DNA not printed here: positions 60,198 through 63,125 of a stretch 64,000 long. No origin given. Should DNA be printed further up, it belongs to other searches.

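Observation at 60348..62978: Replicative helicase DnaB split by a 427-aa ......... intein at the canonical P-loop-domain site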

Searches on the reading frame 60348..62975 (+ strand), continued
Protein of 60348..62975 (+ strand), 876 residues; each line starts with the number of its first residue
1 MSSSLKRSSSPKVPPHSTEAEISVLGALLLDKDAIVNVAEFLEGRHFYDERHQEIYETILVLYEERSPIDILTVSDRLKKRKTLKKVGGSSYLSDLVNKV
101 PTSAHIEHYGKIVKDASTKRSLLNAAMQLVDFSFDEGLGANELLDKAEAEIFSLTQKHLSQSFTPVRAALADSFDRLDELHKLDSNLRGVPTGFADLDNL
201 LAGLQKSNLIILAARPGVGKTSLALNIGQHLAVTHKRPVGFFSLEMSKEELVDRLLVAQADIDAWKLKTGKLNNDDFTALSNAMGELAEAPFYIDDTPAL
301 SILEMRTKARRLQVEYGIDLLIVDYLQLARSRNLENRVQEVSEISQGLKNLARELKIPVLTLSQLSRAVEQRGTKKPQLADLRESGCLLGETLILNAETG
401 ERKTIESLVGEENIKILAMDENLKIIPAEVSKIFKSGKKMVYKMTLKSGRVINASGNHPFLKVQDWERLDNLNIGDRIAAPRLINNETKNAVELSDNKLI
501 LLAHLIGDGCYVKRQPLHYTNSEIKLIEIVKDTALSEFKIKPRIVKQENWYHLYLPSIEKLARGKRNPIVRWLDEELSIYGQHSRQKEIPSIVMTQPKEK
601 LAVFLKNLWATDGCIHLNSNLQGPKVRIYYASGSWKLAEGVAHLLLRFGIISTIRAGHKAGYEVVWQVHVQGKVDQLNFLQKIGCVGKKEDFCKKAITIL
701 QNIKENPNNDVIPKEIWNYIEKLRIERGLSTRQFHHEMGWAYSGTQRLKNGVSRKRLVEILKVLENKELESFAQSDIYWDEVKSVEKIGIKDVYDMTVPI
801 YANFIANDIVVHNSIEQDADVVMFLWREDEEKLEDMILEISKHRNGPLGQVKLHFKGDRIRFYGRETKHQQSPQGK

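Call 26: find_related_loci(query=window:60348-62975:+, collection=genome_contigs, flank=3000)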
Query window:60348-62975:+ (876 aa) in genome_contigs; peptide patterns used: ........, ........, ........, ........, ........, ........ (x = any residue, [..] = any of these).
476 stretches matched a pattern; 353 encode a relative of the query (tblastn E <= 1e-3); the best 80 are kept; 80 distinct loci.
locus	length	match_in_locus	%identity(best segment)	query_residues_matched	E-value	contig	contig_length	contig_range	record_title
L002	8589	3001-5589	69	12-875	0e+0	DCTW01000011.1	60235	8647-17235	MAG TPA_asm: Candidatus Woesebacteria bacterium UBA1430 UBA1430_contig_26444, whole genome shotgun sequence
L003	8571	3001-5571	67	12-871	0e+0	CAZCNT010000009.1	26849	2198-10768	MAG TPA_asm: uncultured Gammaproteobacteria bacterium isolate SRP050083_co1_418 genome assembly, contig: NODE_651_length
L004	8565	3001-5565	64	12-869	0e+0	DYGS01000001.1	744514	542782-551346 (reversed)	MAG TPA_asm: Candidatus Microgenomatus sp. isolate BE2012_5_35_30 Afr_mines_BE2012_3_length_744514_cov_13_281153, whole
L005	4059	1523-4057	64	12-858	0e+0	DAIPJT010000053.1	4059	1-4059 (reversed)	MAG TPA_asm: Patescibacteria group bacterium isolate CTOTU11699 NODE_11173_length_4059_cov_7.308442, whole genome shotgu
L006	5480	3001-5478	66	12-840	0e+0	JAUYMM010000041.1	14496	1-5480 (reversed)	MAG: Candidatus Woesebacteria bacterium isolate C24_metabat.bin.86_sub C24_k141_751434, whole genome shotgun sequence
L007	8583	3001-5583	61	9-868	0e+0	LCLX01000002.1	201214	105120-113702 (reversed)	MAG: Microgenomates group bacterium GW2011_GWC1_46_15 UX36_C0002, whole genome shotgun sequence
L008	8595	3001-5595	67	5-871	0e+0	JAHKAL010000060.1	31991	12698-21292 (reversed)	MAG: Patescibacteria group bacterium isolate Undefined_mixed_planktonic.mb.4 Undefined_mixed_pla.mb.4_k141_1080910, whol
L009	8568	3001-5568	59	12-870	0e+0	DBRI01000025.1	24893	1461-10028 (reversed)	MAG TPA_asm: Patescibacteria group bacterium UBA1372 UBA1372_contig_7849, whole genome shotgun sequence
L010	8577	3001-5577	58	6-871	0e+0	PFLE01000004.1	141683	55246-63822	MAG: Candidatus Shapirobacteria bacterium CG_4_10_14_0_8_um_filter_39_15 CG_4_10_14_0.8_um_filter_scaffold_84_c, whole g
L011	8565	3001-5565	57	7-868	0e+0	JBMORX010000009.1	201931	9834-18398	MAG: Patescibacteria group bacterium isolate Betzabe_MAG191 MAG191_9, whole genome shotgun sequence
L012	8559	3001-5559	59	12-868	0e+0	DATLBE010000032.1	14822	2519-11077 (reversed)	MAG TPA_asm: Nevskiaceae bacterium isolate SMAG_U14290 k141_1794562, whole genome shotgun sequence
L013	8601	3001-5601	53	8-866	0e+0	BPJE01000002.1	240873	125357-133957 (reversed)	MAG: Patescibacteria group bacterium KatS3mg092 DNA, contig_14049, whole genome shotgun sequence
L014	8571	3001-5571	67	12-871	0e+0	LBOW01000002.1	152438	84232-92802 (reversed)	MAG: Candidatus Woesebacteria bacterium GW2011_GWB1_33_22 UR35_C0002, whole genome shotgun sequence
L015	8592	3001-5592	66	13-875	0e+0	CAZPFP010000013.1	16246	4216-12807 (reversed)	MAG TPA_asm: uncultured Gammaproteobacteria bacterium isolate binchicken_co34_426 genome assembly, contig: NODE_5864_len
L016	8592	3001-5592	50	10-866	0e+0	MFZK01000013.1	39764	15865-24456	MAG: Candidatus Roizmanbacteria bacterium RIFCSPHIGHO2_02_FULL_37_13b rifcsphigho2_02_scaffold_2987, whole genome shotgu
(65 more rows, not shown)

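Call 42: predict_structure(alignment_id=A1)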
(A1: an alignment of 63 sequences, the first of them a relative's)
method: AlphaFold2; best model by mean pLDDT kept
length: 876 residues; sequences in the alignment: 63
mean_pLDDT: 84.6   pTM: 0.59
mean pLDDT of the five models: 84.6, 84.2, 83.4, 82.9, 82.4
residues with pLDDT >= 90: 359; 70-90: 418; 50-70: 73; < 50: 26
segments of 3 or more residues with pLDDT < 50: 1-11, 159-163, 867-876
pLDDT, mean of each block of 10 residues (from residue 1): 40 77 90 81 88 91 85 88 86 88 83 85 77 76 74 59 55 64 69 88 89 87 92 91 89 88 84 87 87 88 84 86 86 59 81 89 75 69 73 92 91 89 91 79 95 90 88 94 81 91 96 92 95 94 92 90 85 93 94 92 96 86 80 95 95 92 93 93 94 92 80 91 92 89 84 89 91 93 94 82 91 71 87 86 82 86 61 34
secondary structure, 60 per line:
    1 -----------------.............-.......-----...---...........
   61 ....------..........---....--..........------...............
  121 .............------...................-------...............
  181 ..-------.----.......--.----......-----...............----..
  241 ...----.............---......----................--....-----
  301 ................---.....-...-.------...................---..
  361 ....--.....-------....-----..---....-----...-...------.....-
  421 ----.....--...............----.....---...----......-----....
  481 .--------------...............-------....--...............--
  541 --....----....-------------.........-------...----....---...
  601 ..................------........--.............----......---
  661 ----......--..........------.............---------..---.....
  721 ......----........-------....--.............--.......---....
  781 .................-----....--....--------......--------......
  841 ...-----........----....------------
elements in order (helices of 4 or more, strands of 3 or more residues): H18-30 H32-38 H50-64 H71-80 H84-87 H90-99 H106-133 H140-158 H166-182 H195-201 E209-214 H220-234 E239-243 H248-260 H264-269 H274-289 E292-295 H302-316 E320-324 H337-355 E359-364 H367-371 H379-382 E393-396 E402-404 E415-419 E425-429 E432-446 E451-455 E459-461 E466-468 E477-481 H496-508 E518-521 H524-538 E543-546 E551-554 H568-576 H591-594 H598-612 E613-618 E625-632 H635-647 E652-657 E665-670 H673-682 H689-701 H716-726 H731-738 H746-749 H754-764 H767-773 E777-797 E803-806 E809-812 E821-826 E835-843 E849-856 E861-864

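Call 44: fold_search(model_id=the predicted structure, library=pdb)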
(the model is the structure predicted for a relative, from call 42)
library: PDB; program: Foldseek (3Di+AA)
matches with E <= 10: 1846; with E <= 0.001: 710
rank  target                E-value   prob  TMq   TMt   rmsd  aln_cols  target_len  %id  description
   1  2r6a_A                7.9e-36  1.00  0.22  0.46  17.8       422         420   40  Crystal Form BH1 (released 2007-11-06)
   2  4esv_D                3.9e-35  1.00  0.27  0.51  10.9       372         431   44  A New Twist on the Translocation Mechanism of Helicases from the Structure of DnaB with its Substrates (released 2012-10-24)
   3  4esv_I                6.3e-35  1.00  0.29  0.57  10.4       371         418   43  A New Twist on the Translocation Mechanism of Helicases from the Structure of DnaB with its Substrates (released 2012-10-24)
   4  4esv_C                6.6e-35  1.00  0.30  0.56  11.0       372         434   44  A New Twist on the Translocation Mechanism of Helicases from the Structure of DnaB with its Substrates (released 2012-10-24)
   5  4esv_K                9.6e-35  1.00  0.28  0.55  12.2       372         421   43  A New Twist on the Translocation Mechanism of Helicases from the Structure of DnaB with its Substrates (released 2012-10-24)
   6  4esv_B                1.1e-34  1.00  0.26  0.51   9.9       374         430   42  A New Twist on the Translocation Mechanism of Helicases from the Structure of DnaB with its Substrates (released 2012-10-24)
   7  8a3v_A                1.2e-34  1.00  0.27  0.50  10.3       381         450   41  Crystal structure of the Vibrio cholerae replicative helicase (VcDnaB) in complex with its loader protein (VcDciA) (released 2023-02-15)
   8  8a3v_B                2.2e-34  1.00  0.30  0.56  10.7       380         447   41  Crystal structure of the Vibrio cholerae replicative helicase (VcDnaB) in complex with its loader protein (VcDciA) (released 2023-02-15)
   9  9dls_C                2.2e-34  1.00  0.27  0.52  10.0       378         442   41  Vibrio cholerae DnaB (released 2025-07-16)
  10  4esv_H                2.3e-34  1.00  0.26  0.52   9.4       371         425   43  A New Twist on the Translocation Mechanism of Helicases from the Structure of DnaB with its Substrates (released 2012-10-24)
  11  7t22_A                2.8e-34  1.00  0.27  0.51  10.0       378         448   40  E. coli DnaB bound to three DnaG C-terminal domains, ssDNA, ADP and AlF4 (released 2023-01-18)
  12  4esv_G                3.2e-34  1.00  0.22  0.46  13.9       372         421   43  A New Twist on the Translocation Mechanism of Helicases from the Structure of DnaB with its Substrates (released 2012-10-24)
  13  9dls_D                5.6e-34  1.00  0.29  0.52  11.4       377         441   41  Vibrio cholerae DnaB (released 2025-07-16)
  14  4esv_L                8.1e-34  1.00  0.26  0.52   9.6       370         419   43  A New Twist on the Translocation Mechanism of Helicases from the Structure of DnaB with its Substrates (released 2012-10-24)
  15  7qxm_C                8.5e-34  1.00  0.25  0.44  14.3       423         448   38  Crystal structure of the Vibrio cholerae replicative helicase (DnaB) (released 2022-05-25)
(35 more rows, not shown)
